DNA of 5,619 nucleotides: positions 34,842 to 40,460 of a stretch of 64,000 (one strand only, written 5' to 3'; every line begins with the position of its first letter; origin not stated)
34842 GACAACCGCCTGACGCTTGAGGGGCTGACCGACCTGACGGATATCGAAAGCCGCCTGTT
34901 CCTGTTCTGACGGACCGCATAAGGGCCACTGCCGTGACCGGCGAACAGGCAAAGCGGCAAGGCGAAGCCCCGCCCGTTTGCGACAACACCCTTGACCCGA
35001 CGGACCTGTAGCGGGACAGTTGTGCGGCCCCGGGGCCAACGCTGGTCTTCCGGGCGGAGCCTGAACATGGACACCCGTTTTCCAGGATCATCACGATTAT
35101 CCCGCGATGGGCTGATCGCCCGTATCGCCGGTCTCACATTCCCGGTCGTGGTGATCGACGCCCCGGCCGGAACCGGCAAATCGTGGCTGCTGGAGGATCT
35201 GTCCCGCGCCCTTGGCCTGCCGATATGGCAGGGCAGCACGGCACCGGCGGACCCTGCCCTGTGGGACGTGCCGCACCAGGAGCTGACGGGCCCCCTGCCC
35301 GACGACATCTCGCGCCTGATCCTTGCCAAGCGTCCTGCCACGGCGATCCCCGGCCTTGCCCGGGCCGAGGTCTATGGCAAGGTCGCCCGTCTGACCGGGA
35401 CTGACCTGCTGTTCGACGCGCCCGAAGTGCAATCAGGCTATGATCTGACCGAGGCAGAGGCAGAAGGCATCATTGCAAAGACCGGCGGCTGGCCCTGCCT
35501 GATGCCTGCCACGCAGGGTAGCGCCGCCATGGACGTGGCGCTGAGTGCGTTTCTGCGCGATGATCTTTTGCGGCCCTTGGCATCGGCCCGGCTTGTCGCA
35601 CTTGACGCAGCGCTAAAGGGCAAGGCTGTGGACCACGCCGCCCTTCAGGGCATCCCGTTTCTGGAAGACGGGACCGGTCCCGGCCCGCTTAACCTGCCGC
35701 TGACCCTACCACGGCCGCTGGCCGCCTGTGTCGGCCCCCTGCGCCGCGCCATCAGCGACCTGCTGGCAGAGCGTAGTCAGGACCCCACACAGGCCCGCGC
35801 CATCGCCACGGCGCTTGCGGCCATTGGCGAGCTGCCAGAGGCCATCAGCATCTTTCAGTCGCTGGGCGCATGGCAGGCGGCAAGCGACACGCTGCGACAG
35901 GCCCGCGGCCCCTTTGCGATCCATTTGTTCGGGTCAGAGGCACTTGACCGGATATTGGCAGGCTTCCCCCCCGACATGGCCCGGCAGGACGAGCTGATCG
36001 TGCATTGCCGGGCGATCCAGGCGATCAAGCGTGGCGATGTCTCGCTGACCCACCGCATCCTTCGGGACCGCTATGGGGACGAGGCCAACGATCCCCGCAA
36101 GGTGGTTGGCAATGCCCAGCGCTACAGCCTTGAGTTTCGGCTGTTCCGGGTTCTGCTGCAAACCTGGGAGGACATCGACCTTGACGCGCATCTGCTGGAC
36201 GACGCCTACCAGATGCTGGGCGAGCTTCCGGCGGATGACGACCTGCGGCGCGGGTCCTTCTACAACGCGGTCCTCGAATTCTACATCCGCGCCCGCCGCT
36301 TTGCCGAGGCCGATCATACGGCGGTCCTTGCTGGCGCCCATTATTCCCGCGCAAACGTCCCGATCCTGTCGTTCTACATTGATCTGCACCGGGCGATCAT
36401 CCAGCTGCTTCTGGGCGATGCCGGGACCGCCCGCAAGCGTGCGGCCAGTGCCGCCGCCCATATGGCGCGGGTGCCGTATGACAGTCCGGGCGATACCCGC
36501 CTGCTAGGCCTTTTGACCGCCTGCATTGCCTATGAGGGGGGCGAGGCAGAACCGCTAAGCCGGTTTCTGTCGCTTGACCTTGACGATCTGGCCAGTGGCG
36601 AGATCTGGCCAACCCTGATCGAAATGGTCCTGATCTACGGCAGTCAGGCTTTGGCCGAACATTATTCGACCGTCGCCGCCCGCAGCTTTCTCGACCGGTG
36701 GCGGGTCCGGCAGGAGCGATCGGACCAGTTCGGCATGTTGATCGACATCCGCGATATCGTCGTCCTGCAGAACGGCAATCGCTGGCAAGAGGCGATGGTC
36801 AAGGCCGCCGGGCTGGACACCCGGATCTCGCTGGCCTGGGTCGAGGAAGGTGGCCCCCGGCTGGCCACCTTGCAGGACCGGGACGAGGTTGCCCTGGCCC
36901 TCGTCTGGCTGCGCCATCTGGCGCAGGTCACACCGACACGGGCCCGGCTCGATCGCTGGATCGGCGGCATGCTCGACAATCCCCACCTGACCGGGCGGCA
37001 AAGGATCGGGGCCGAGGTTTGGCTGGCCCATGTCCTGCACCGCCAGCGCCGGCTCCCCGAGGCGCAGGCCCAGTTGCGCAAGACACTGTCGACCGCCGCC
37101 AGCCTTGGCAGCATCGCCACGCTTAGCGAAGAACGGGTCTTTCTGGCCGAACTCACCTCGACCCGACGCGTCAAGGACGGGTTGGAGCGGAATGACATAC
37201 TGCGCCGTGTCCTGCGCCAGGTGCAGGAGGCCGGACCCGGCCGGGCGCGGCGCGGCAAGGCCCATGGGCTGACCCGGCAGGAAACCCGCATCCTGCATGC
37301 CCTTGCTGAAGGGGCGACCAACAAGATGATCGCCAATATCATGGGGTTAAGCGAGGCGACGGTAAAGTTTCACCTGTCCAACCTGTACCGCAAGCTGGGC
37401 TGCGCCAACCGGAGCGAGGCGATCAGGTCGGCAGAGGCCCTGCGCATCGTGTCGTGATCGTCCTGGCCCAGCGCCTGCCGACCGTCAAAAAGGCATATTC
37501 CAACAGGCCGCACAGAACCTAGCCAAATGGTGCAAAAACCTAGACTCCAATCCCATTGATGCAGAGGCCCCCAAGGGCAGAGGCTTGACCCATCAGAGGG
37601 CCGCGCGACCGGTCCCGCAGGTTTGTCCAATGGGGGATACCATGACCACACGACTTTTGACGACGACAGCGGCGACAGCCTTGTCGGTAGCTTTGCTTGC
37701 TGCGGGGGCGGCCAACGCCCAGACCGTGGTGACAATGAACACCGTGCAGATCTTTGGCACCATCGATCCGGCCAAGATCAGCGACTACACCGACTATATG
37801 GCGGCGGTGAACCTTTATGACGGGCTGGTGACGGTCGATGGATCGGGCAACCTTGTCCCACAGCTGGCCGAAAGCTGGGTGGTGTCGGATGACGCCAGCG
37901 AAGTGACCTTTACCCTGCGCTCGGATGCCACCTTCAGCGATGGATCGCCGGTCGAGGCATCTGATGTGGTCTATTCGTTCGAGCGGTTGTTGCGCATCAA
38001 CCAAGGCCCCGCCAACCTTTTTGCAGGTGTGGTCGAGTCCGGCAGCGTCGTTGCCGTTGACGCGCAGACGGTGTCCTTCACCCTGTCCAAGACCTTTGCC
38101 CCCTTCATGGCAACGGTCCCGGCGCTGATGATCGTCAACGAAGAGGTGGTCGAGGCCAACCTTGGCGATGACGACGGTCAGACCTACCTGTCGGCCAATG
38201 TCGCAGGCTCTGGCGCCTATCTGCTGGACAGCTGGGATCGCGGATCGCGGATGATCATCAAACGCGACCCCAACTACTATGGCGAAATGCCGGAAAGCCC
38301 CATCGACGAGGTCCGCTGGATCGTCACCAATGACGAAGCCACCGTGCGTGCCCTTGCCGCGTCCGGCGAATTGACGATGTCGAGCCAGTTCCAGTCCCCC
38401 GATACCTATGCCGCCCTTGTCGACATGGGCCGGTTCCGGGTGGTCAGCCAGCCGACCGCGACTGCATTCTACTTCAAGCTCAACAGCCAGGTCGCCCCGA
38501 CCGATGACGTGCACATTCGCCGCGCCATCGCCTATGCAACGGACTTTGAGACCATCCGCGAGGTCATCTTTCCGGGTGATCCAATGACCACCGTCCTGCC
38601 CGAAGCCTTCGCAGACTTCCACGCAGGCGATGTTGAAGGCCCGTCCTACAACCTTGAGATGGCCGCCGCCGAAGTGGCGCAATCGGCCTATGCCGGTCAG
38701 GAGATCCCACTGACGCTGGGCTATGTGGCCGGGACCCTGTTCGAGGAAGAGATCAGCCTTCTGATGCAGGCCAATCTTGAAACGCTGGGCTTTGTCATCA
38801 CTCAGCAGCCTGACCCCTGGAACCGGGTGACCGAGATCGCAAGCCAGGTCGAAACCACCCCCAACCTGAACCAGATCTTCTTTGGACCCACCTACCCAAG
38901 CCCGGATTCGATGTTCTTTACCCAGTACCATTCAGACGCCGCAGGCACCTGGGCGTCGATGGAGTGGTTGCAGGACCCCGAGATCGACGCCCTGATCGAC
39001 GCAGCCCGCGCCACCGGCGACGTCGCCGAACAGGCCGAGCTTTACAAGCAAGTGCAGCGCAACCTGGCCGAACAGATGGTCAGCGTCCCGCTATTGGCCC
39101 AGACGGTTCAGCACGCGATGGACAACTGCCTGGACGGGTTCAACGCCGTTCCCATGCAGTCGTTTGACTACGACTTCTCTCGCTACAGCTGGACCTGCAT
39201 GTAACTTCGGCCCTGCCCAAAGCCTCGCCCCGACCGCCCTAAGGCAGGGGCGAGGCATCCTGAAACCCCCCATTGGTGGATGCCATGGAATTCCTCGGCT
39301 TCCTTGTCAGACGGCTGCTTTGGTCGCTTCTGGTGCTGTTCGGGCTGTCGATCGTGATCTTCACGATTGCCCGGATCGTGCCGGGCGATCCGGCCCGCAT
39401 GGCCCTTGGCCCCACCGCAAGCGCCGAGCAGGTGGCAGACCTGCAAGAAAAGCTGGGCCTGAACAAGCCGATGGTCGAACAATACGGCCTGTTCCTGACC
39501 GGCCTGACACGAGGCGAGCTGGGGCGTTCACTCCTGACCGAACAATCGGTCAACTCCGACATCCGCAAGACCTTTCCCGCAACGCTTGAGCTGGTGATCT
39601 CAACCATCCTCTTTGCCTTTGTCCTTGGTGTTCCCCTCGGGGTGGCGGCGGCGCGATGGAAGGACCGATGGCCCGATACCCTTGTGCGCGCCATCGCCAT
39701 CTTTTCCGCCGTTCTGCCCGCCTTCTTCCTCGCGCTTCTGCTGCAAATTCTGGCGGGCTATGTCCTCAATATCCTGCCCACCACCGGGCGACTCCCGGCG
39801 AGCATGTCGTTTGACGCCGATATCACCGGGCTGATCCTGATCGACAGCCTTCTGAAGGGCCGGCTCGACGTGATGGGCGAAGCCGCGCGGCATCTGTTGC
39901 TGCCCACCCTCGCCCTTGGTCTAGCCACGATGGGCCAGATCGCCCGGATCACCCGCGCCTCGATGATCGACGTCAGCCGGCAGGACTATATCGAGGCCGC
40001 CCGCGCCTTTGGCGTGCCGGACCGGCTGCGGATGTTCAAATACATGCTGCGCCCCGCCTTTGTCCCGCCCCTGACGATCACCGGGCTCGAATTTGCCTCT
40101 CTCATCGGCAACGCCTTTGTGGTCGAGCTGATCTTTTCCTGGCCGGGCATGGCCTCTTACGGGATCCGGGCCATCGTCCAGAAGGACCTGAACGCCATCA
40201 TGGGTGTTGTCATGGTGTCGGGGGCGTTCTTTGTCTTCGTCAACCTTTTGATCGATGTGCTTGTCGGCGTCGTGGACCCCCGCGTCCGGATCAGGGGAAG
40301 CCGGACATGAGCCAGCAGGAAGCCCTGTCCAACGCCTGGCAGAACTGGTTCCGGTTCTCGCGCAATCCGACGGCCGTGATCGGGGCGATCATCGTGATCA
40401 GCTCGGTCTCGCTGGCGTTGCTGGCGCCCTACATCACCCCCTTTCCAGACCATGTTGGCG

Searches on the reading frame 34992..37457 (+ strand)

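Call 33: search_protein_families(library=pfam, proteins=[window:34992-37457:+], max_evalue=0.001)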
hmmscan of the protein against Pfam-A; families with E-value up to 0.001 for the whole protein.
window:34992-37457:+ (821 aa): 1 family
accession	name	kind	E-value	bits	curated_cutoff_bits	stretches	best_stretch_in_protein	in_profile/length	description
PF00196.25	GerE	-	1.6e-19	69.7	23.5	1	760-814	3-57/57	Bacterial regulatory proteins, luxR family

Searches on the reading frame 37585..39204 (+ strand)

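Call 33: search_protein_families(library=pfam, proteins=[window:37585-39204:+], max_evalue=0.001)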
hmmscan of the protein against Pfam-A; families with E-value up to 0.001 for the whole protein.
window:37585-39204:+ (539 aa): 1 family
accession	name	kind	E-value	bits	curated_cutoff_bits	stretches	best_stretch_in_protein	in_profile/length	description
PF00496.27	SBP_bac_5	-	5.6e-66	223.6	32.4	1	90-453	2-366/368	Bacterial extracellular solute-binding proteins, family 5 Middle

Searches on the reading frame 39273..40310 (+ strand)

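Call 33: search_protein_families(library=pfam, proteins=[window:39273-40310:+], max_evalue=0.001)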
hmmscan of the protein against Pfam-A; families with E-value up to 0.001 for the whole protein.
window:39273-40310:+ (345 aa): 2 families
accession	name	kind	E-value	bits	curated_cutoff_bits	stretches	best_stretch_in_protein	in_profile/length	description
PF00528.27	BPD_transp_1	-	2.1e-34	119.3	26.4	1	119-339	1-183/184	Binding-protein-dependent transport system inner membrane component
PF19300.4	BPD_transp_1_N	-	5.6e-15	56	23.8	1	8-105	2-111/114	Binding-prot-dependent transport system membrane comp, N-term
